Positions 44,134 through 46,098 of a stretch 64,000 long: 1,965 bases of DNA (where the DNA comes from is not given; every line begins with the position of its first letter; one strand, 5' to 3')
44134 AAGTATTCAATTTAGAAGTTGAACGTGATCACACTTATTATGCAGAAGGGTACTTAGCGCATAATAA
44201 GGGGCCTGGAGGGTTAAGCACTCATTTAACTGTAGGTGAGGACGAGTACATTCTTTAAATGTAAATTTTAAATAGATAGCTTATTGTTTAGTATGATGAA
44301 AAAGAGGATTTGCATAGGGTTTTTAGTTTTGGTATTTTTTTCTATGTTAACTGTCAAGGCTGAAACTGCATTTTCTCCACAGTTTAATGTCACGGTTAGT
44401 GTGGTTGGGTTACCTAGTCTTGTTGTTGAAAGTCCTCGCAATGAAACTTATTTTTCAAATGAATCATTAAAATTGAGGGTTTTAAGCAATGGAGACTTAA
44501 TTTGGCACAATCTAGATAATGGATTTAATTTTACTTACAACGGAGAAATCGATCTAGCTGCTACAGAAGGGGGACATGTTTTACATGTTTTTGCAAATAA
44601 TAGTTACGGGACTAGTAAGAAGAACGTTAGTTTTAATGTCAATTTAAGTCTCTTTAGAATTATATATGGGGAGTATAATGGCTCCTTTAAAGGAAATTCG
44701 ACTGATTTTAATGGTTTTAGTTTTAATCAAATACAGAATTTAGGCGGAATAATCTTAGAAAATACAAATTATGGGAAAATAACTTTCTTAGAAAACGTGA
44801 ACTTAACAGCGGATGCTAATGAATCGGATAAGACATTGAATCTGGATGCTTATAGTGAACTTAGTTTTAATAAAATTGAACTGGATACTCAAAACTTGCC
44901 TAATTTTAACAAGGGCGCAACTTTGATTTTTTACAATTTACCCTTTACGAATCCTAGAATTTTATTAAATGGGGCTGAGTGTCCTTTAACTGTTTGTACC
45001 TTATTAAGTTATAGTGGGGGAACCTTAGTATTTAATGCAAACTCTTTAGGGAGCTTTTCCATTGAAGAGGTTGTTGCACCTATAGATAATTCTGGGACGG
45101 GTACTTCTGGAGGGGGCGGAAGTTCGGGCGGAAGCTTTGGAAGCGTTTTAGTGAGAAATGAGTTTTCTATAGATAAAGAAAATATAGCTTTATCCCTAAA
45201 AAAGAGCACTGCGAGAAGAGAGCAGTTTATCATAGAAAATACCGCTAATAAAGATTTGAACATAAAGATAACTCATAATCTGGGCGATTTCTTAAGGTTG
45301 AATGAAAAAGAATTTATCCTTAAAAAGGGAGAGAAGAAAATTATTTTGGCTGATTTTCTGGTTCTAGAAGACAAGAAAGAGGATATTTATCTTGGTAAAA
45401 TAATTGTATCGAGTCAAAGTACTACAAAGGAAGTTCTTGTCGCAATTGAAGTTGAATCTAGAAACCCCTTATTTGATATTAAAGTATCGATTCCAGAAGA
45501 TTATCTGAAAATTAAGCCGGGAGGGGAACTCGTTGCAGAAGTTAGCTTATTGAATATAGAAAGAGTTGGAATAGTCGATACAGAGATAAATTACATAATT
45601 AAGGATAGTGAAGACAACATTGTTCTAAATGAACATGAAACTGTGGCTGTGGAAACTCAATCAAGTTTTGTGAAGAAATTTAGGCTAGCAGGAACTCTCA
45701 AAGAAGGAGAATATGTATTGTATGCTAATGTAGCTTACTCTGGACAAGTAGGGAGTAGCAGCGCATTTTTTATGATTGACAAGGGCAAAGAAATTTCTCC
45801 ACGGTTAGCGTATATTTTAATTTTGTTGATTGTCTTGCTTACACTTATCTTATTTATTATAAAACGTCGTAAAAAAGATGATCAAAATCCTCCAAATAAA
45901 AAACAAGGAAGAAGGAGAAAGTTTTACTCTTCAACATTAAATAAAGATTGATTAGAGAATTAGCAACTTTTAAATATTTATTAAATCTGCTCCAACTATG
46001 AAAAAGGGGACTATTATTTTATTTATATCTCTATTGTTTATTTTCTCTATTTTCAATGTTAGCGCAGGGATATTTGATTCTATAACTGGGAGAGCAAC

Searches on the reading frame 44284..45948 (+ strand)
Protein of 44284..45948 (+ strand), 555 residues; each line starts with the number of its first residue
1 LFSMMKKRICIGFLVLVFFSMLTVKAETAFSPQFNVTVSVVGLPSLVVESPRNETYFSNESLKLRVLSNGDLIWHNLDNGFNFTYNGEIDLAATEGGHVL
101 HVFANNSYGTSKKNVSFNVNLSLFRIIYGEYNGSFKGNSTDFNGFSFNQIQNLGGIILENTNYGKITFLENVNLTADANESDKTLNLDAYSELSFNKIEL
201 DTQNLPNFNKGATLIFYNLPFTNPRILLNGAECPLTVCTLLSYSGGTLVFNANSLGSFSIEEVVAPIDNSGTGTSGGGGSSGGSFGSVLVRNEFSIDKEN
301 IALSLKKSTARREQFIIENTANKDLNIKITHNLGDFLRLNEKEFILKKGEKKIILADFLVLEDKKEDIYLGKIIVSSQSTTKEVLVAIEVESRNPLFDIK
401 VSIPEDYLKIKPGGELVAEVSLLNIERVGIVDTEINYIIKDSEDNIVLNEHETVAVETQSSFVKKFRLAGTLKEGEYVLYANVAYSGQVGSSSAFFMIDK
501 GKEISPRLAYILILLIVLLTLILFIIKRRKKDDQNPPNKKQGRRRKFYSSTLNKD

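Call 49: search_protein_families(library=pfam, proteins=[window:44284-45948:+], max_evalue=0.01)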
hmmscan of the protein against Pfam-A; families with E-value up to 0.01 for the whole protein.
window:44284-45948:+ (555 aa): 1 family
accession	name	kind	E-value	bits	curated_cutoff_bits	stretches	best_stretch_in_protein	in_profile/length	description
PF22076.2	Cep192_D6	-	0.00017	22.2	35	1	292-388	2-100/101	Cep192 domain 6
